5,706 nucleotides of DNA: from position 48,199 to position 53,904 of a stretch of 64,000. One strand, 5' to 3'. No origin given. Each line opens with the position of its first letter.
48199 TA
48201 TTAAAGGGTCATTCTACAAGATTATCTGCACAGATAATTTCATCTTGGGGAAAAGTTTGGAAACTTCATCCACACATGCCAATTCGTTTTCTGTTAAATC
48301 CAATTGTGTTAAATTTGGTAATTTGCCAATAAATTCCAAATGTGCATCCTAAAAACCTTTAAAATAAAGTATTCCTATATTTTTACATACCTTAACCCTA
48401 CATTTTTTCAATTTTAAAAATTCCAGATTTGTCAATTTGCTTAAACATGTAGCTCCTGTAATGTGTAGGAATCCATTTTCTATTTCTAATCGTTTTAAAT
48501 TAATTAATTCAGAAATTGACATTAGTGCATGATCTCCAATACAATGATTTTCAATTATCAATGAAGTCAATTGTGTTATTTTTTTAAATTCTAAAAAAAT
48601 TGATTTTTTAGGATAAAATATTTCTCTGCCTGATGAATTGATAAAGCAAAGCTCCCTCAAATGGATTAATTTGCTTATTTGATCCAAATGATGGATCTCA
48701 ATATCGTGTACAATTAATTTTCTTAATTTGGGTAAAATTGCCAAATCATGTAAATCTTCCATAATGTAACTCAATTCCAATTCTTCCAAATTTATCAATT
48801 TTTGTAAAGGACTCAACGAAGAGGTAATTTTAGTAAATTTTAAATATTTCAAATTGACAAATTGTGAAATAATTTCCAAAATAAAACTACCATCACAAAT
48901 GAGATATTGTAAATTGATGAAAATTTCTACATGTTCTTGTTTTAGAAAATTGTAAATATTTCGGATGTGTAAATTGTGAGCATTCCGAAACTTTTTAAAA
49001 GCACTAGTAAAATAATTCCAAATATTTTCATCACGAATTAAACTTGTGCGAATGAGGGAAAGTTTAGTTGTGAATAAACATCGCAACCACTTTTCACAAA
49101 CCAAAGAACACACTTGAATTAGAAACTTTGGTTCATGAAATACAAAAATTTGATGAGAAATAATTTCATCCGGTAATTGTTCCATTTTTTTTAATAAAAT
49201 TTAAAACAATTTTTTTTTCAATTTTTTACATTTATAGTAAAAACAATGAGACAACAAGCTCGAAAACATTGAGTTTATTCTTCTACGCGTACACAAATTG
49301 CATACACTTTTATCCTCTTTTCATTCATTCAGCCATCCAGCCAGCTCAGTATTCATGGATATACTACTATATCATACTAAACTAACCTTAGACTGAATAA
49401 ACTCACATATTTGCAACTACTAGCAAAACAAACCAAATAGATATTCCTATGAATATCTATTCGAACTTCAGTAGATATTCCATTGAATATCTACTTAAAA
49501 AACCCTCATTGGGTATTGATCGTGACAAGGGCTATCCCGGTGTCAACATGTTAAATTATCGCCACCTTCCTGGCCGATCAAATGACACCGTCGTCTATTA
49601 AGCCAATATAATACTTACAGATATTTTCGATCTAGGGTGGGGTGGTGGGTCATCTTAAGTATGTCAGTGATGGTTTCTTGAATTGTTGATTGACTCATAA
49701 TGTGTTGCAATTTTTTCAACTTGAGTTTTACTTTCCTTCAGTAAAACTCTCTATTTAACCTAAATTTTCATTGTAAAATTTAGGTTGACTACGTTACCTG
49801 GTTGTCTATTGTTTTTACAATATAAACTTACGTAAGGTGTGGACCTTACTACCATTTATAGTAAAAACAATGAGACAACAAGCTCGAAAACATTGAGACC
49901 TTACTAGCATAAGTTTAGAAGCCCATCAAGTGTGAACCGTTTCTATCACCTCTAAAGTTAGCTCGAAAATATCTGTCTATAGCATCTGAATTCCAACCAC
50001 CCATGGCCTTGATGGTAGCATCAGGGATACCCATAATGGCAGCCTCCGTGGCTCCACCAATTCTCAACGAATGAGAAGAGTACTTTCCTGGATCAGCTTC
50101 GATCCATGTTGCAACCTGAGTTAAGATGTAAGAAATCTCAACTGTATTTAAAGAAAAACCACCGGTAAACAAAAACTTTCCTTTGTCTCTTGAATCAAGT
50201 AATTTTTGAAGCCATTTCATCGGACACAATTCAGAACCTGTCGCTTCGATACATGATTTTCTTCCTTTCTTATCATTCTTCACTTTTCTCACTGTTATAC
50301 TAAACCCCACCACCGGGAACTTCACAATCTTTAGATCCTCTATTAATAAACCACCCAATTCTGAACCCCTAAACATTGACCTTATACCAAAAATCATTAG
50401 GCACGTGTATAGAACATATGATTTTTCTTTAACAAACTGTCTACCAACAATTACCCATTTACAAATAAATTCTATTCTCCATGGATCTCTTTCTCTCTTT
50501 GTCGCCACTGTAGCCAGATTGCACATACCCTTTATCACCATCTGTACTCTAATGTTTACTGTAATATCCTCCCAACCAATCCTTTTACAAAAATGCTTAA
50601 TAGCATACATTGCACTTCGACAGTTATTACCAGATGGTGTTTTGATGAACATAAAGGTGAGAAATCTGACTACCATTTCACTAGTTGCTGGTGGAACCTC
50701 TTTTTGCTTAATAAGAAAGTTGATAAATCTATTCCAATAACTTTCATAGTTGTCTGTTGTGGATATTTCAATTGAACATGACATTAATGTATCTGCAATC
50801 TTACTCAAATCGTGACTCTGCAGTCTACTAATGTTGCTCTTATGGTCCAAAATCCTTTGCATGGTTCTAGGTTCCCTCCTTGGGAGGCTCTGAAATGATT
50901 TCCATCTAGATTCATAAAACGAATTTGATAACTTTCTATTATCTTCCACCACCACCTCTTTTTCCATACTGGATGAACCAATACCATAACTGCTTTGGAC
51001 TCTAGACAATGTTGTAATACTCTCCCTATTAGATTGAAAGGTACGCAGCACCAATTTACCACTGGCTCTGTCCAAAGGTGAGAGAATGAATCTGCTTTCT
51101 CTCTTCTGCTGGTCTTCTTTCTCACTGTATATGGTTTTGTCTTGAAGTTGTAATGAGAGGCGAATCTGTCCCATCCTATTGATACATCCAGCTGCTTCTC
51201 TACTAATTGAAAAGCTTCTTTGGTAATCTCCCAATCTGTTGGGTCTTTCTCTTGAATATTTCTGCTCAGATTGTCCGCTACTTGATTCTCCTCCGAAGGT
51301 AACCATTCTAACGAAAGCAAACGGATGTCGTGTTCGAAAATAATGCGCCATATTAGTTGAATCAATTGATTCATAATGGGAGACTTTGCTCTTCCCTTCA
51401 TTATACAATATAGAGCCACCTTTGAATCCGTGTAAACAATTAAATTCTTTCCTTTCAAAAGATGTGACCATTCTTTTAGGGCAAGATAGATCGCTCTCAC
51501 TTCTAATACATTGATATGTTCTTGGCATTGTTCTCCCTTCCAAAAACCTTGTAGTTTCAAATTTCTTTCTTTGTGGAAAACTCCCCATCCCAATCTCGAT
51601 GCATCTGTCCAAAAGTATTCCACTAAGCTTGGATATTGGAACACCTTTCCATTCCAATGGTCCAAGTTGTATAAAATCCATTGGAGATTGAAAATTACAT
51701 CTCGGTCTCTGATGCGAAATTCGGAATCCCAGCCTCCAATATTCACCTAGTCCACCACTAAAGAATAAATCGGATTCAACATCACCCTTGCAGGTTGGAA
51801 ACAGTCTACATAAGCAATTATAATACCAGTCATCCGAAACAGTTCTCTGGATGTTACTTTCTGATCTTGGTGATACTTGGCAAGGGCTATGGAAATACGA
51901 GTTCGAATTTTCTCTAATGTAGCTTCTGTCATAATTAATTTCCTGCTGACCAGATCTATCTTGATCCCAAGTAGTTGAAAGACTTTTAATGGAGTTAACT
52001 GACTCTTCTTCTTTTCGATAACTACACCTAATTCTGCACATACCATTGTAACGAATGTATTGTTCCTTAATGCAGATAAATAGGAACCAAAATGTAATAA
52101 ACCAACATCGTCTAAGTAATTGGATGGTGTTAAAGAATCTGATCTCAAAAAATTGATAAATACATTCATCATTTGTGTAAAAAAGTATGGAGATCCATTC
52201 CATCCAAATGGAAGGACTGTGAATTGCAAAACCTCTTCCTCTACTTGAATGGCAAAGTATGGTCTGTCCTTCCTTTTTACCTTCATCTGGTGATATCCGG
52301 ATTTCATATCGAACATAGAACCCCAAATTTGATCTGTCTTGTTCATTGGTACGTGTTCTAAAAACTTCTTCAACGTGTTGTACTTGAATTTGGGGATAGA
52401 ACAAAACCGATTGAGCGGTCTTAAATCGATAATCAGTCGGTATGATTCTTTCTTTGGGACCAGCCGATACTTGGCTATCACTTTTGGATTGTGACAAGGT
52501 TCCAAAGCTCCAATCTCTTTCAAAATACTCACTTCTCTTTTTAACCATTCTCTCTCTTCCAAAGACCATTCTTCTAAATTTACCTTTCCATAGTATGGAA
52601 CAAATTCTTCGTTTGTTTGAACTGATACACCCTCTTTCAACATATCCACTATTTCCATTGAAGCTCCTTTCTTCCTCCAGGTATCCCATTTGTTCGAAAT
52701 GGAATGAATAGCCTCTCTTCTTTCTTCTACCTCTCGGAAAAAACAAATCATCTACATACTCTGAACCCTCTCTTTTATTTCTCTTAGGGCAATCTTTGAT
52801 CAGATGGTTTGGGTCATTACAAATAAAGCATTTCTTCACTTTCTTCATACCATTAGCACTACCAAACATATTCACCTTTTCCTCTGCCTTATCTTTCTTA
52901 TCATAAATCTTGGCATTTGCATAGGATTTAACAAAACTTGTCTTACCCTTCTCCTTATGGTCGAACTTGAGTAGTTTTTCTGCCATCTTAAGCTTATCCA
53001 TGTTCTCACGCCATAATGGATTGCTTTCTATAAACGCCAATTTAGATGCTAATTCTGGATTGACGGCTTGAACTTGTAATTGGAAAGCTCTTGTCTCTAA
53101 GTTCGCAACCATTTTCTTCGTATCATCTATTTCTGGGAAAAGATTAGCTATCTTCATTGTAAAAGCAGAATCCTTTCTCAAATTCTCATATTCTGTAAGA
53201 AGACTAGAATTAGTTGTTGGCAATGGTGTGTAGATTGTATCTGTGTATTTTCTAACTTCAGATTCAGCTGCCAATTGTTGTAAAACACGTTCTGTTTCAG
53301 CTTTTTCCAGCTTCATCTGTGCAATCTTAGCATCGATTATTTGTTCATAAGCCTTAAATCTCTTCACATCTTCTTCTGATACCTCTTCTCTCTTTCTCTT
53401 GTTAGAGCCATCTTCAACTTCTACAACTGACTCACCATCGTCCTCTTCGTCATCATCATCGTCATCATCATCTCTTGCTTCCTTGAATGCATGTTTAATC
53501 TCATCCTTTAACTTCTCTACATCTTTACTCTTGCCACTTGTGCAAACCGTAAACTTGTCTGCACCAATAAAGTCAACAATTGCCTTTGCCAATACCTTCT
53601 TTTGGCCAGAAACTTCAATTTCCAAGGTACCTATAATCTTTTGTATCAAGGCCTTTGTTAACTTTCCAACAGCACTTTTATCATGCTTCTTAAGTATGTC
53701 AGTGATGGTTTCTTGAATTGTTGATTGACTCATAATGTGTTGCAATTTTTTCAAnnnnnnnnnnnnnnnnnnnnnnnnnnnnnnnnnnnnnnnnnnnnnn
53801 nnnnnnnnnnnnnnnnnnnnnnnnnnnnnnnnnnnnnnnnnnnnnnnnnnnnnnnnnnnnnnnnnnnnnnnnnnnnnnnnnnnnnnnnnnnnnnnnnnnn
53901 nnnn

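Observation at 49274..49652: Retroelement spacer carries two tandem perfect hairpins and ends in a G-run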

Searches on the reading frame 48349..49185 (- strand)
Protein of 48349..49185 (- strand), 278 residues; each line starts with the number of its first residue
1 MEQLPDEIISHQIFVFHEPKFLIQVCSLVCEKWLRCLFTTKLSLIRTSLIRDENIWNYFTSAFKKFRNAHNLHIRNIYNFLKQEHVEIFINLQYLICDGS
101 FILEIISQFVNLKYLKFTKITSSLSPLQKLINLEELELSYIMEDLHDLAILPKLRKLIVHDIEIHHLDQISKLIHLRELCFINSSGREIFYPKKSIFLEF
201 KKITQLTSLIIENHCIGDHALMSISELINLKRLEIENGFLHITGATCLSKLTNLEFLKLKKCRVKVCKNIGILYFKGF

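Call 8: search_protein_families(library=pfam, proteins=[window:48349-49185:-], max_evalue=0.01)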
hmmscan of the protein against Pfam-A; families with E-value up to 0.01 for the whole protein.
window:48349-49185:- (278 aa): 4 families
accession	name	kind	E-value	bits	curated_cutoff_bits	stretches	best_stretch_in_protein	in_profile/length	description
PF23598.1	LRR_14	-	1.3e-05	24.6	40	1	92-265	72-252/353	Leucine-rich repeat region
PF25013.1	LRR_Zer-1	-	9.7e-05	23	27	1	127-209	4-91/137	Zer-1-like, Leucine-rich repeats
PF12799.13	LRR_4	-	0.0001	22.9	27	0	111-146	2-40/44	Leucine Rich repeats (2 copies)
PF12937.12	F-box-like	-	0.00042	20.5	24.3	1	2-40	2-38/47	F-box-like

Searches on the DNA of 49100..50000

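Call 69: search_rna_families(source=window, start=49100, end=50000, threshold=evalue, max_evalue=1)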
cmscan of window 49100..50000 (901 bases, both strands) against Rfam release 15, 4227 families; matches with E-value up to 1: 1.
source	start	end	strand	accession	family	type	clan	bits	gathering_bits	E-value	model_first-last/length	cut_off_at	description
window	49700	49780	-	RF03162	TD-2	Gene; sRNA;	CL00124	22.9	48.7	0.79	1-98/98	no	TD-2 RNA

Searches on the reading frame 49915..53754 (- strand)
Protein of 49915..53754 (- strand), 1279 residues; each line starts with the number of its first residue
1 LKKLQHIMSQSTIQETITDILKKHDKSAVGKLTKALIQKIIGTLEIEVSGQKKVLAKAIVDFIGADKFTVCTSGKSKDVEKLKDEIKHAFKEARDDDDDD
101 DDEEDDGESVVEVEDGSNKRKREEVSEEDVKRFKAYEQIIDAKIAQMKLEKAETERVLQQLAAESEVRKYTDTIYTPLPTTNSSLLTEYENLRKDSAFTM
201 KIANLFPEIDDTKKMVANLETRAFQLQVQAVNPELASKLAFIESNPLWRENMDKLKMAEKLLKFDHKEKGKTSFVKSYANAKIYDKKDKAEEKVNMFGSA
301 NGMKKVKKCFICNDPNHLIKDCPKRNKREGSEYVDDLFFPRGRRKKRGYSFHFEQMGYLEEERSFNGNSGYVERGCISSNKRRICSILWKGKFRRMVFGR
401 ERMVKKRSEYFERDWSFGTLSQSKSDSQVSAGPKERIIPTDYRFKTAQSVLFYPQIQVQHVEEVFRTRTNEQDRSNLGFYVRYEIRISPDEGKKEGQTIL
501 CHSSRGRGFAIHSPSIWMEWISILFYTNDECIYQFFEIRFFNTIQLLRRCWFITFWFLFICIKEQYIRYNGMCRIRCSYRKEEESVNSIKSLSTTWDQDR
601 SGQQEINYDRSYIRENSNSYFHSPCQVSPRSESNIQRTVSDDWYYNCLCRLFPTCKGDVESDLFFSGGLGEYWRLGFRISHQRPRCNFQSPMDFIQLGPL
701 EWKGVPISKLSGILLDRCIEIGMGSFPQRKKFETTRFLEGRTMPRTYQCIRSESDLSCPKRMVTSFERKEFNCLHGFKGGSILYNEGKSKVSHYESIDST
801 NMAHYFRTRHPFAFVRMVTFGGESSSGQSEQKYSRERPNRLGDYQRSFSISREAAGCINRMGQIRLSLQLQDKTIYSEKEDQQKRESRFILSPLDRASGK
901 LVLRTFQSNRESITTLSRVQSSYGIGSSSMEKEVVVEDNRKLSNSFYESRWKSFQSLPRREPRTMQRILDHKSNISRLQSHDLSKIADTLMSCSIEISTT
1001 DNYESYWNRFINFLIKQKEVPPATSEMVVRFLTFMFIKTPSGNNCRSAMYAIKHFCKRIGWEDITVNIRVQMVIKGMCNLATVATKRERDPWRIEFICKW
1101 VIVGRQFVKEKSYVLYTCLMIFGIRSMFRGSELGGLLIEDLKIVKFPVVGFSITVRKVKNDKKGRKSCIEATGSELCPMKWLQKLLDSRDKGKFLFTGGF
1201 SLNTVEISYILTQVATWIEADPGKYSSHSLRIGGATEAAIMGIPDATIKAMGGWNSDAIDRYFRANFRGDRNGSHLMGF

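Call 8: search_protein_families(library=pfam, proteins=[window:49915-53754:-], max_evalue=0.01)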
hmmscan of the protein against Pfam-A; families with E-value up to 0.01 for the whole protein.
window:49915-53754:- (1279 aa): 3 families
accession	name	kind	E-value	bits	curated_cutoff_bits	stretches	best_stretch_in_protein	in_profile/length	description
PF00589.27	Phage_integrase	-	2e-05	24.9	27.1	1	1112-1262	20-165/172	Phage integrase family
PF00098.28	zf-CCHC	-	0.00071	20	20.8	1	307-324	1-18/18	Zinc knuckle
PF13696.11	zf-CCHC_2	-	0.0033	17.6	27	1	308-324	5-21/21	Zinc knuckle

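Call 10: find_homologous_proteins(query=window:49915-53754:-, max_evalue=0.00001)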
Query window:49915-53754:-: 8000 candidates shared short words with the query, none scored E <= 0.00001.

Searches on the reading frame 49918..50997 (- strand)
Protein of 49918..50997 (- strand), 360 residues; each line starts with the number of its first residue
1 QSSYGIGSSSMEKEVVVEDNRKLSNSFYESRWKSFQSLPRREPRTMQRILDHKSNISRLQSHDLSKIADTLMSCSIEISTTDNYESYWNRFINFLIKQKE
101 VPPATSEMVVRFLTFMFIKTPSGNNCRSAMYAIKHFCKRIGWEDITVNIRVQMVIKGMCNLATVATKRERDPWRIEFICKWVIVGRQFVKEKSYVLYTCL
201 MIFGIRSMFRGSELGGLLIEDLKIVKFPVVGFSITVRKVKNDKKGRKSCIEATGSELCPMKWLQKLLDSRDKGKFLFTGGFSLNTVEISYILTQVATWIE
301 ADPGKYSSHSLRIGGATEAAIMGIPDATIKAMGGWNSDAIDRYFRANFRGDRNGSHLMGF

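Call 29: find_homologous_proteins(query=window:49918-50997:-, max_evalue=0.001)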
Query seq(360 aa) (360 aa): 8 proteins with E <= 0.001 among 953 candidates.
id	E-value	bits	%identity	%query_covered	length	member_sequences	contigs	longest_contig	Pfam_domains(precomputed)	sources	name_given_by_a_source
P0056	1.1e-110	388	55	86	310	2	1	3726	-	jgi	-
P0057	1.8e-109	384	51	100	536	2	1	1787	PF00589.28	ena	-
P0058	7.9e-73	264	41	100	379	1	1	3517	-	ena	-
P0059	5.2e-70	254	42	98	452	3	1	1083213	-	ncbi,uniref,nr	ncbi:hypothetical protein C9374_003580 [Naegleria lovaniensis]|uniref:Tyr recombinase domain-contain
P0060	4.2e-65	238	51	58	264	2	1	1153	-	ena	-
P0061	3.8e-40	156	96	22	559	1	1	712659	-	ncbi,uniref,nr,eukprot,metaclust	ncbi:predicted protein [Naegleria gruberi]|uniref:Predicted protein n=1 Tax=Naegleria gruberi TaxID=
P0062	7.3e-34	136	32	86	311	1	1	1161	PF00589.28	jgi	jgi:integrase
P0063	3.0e-6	45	29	38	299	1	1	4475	-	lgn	-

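Call 30: find_encoding_contigs(protein=P0059, flank=10000)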
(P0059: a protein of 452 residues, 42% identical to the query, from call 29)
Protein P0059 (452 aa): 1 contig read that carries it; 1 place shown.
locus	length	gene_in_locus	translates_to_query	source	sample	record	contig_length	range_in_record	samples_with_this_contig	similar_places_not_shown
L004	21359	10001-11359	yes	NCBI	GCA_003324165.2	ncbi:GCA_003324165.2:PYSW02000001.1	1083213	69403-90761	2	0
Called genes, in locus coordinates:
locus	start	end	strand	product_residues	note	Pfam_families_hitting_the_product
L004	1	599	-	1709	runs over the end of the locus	PF25474:TPR_TmcB, PF00989:PAS (weak), PF13426:PAS_9, PF00211:Guanylate_cyc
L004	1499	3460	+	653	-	PF03071:GNT-I (weak)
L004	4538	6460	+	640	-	-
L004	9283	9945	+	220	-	-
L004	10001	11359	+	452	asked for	-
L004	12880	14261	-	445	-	-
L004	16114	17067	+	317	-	-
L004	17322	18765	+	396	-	-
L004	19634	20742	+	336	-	-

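Call 31: find_encoding_contigs(protein=P0058, flank=10000)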
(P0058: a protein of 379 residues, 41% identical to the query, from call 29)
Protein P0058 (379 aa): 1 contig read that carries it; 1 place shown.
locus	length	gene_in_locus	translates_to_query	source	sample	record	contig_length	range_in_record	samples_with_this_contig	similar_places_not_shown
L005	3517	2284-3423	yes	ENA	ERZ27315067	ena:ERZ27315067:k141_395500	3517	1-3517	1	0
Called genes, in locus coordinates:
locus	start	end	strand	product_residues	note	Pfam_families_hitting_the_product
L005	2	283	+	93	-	?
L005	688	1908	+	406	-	PF00069:Pkinase, PF14531:Kinase-like (weak)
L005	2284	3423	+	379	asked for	-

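Call 32: find_encoding_contigs(protein=P0057, flank=10000)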
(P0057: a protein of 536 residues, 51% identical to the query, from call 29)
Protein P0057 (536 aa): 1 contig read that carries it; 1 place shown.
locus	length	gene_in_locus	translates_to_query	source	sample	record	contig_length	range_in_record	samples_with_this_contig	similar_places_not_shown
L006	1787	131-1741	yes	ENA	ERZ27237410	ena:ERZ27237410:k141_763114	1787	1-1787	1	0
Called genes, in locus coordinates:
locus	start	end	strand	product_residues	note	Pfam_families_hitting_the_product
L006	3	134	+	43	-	?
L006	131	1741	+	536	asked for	PF00589:Phage_integrase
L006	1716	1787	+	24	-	?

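Call 36: find_encoding_contigs(protein=P0061, flank=10000)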
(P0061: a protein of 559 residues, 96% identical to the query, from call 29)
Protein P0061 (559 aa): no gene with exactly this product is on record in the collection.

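Call 37: find_encoding_contigs(protein=P0063, flank=10000)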
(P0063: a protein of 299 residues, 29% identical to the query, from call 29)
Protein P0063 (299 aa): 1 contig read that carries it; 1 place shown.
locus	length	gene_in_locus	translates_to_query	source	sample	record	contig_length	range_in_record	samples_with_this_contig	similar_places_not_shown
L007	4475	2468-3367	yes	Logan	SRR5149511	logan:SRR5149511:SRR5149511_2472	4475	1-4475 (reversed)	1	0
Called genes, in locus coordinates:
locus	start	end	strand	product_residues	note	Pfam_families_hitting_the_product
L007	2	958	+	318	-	?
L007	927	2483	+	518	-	PF00078:RVT_1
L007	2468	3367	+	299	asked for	-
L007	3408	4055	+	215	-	PF13472:Lipase_GDSL_2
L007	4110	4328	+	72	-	-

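Call 45: find_related_loci(query=A2, collection=metagenome_contigs, flank=6000)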
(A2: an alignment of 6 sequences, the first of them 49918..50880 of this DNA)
Query A2 (321 aa) in metagenome_contigs; peptide patterns used: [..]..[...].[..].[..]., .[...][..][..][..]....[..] (x = any residue, [..] = any of these).
130 stretches matched a pattern, but none encodes a relative of the query by tblastn (E <= 1e-3).

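Call 46: list_cluster_members(proteins=[P0059, P0057, P0058, P0056, P0060, P0002, P0001])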
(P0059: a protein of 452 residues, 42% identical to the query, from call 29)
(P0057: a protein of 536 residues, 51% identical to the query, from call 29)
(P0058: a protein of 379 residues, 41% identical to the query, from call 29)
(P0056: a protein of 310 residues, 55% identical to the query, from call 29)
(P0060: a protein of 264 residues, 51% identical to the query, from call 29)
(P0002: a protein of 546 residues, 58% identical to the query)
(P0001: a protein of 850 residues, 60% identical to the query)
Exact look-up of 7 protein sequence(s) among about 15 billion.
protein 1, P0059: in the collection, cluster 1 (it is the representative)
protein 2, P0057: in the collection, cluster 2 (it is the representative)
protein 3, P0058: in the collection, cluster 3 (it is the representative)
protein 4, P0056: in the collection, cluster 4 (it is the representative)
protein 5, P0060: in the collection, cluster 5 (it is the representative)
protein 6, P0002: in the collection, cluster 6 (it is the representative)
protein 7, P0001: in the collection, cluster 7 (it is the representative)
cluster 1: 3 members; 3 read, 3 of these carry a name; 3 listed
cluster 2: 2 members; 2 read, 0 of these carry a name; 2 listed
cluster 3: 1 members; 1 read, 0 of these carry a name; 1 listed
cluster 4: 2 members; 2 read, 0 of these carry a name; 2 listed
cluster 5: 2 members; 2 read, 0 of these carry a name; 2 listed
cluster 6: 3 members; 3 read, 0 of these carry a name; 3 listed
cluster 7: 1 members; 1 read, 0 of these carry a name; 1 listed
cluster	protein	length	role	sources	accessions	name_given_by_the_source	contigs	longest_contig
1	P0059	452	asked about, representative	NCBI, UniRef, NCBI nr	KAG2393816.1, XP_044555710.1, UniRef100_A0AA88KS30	hypothetical protein C9374_003580 [Naegleria lovaniensis] | Tyr recombinase domain-containing protein n=1 Tax=Naegleria lovaniensis TaxID=51637 ... | uncharacterized protein C9374_003580 [Naegleria lovaniensis]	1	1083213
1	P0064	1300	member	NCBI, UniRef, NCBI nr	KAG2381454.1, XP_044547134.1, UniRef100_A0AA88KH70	hypothetical protein C9374_006443 [Naegleria lovaniensis] | Uncharacterized protein n=2 Tax=Naegleria lovaniensis TaxID=51637 RepID=A0AA88KH70_NAELO | uncharacterized protein C9374_006443 [Naegleria lovaniensis]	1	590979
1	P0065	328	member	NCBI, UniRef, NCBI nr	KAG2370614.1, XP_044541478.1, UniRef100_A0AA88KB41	hypothetical protein C9374_014734 [Naegleria lovaniensis] | Uncharacterized protein n=1 Tax=Naegleria lovaniensis TaxID=51637 RepID=A0AA88KB41_NAELO | uncharacterized protein C9374_014734 [Naegleria lovaniensis]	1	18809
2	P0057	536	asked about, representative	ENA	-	-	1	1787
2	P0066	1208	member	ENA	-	-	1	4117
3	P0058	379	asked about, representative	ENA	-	-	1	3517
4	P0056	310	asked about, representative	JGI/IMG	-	-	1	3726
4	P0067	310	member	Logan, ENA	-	-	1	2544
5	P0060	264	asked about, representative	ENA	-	-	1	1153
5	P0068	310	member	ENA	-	-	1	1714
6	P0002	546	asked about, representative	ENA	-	-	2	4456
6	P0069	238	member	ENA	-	-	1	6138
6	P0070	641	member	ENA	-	-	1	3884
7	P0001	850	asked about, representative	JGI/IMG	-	-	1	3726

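Call 47: find_encoding_contigs(protein=P0064, flank=6000)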
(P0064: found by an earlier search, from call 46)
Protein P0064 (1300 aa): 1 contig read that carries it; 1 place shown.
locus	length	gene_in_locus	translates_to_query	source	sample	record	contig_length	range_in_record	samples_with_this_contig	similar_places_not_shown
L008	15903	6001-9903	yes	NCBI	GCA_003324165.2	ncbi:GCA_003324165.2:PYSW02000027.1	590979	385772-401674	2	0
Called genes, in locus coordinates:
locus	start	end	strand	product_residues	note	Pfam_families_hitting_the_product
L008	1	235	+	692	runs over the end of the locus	PF13207:AAA_17 (faint), PF00406:ADK, PF05186:Dpy-30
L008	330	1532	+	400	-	-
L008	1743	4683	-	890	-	PF00622:SPRY (weak), PF00023:Ank (faint), PF13606:Ank_3 (faint), PF13637:Ank_4 (faint), PF13857:Ank_5 (faint), PF12796:Ank_2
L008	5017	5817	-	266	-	PF11712:Vma12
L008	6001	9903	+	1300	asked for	-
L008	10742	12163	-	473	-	-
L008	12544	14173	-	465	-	PF00153:Mito_carr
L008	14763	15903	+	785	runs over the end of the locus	PF01370:Epimerase, PF02719:Polysacc_synt_2 (faint), PF01073:3Beta_HSD, PF16363:GDP_Man_Dehyd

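Call 48: find_encoding_contigs(protein=P0069, flank=8000)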
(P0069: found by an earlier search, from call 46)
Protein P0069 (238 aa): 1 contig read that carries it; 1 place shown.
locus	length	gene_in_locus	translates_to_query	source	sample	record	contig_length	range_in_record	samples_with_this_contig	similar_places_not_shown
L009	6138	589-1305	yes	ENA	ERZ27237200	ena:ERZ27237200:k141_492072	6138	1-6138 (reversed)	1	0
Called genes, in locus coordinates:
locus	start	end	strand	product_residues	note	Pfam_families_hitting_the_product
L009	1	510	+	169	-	?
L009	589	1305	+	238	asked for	PF00078:RVT_1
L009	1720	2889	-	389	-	-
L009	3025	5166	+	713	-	PF02992:Transposase_21, PF06869:DUF1258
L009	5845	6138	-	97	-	?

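Call 56: find_encoding_contigs(protein=P0067, flank=6000)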
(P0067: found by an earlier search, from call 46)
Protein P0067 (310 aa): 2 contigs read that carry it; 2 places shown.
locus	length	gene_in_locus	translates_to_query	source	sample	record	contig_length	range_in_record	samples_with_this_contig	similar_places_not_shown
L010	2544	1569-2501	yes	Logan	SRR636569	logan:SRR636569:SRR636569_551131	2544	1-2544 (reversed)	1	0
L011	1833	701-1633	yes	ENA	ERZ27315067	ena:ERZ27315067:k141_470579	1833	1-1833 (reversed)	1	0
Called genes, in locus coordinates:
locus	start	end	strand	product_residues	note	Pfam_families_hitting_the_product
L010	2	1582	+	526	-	?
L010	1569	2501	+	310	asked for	-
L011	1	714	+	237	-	?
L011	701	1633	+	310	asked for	-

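Call 57: find_encoding_contigs(protein=P0068, flank=6000)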
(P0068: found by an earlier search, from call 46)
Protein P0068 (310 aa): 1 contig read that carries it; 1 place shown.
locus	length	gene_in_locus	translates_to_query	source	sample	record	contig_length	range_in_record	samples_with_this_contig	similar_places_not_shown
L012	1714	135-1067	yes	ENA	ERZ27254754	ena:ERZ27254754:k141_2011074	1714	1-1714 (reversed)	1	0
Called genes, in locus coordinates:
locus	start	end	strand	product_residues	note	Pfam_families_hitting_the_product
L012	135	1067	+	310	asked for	-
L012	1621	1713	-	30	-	?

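Call 66: search_protein_families(library=pfam, proteins=[P0064], max_evalue=1)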
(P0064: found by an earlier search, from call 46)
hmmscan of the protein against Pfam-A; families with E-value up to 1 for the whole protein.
P0064 (1300 aa): 6 families
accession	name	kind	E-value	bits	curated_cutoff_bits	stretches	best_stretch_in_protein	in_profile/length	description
PF00589.27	Phage_integrase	-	8.9e-05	22.8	27.1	1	1137-1279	27-160/172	Phage integrase family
PF16588.11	zf-C2H2_10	-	0.0011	19.1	26.2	1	303-323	2-22/23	C2H2 zinc-finger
PF23036.1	TRAPPC10_1st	-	0.017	14.5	27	1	1163-1205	124-168/316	Trafficking protein particle complex subunit 10-like, N-terminal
PF12756.13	zf-C2H2_2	-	0.069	13.8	26.9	1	301-348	46-94/100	C2H2 type zinc-finger (2 copies)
PF05714.16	PFam54_60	-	0.069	13.2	27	1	13-68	105-161/185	Borrelia Bbcrasp-1 domain containing protein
PF04320.19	YggL_50S_bp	-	0.074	14.4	27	1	198-263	5-70/102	YggL 50S ribosome-binding protein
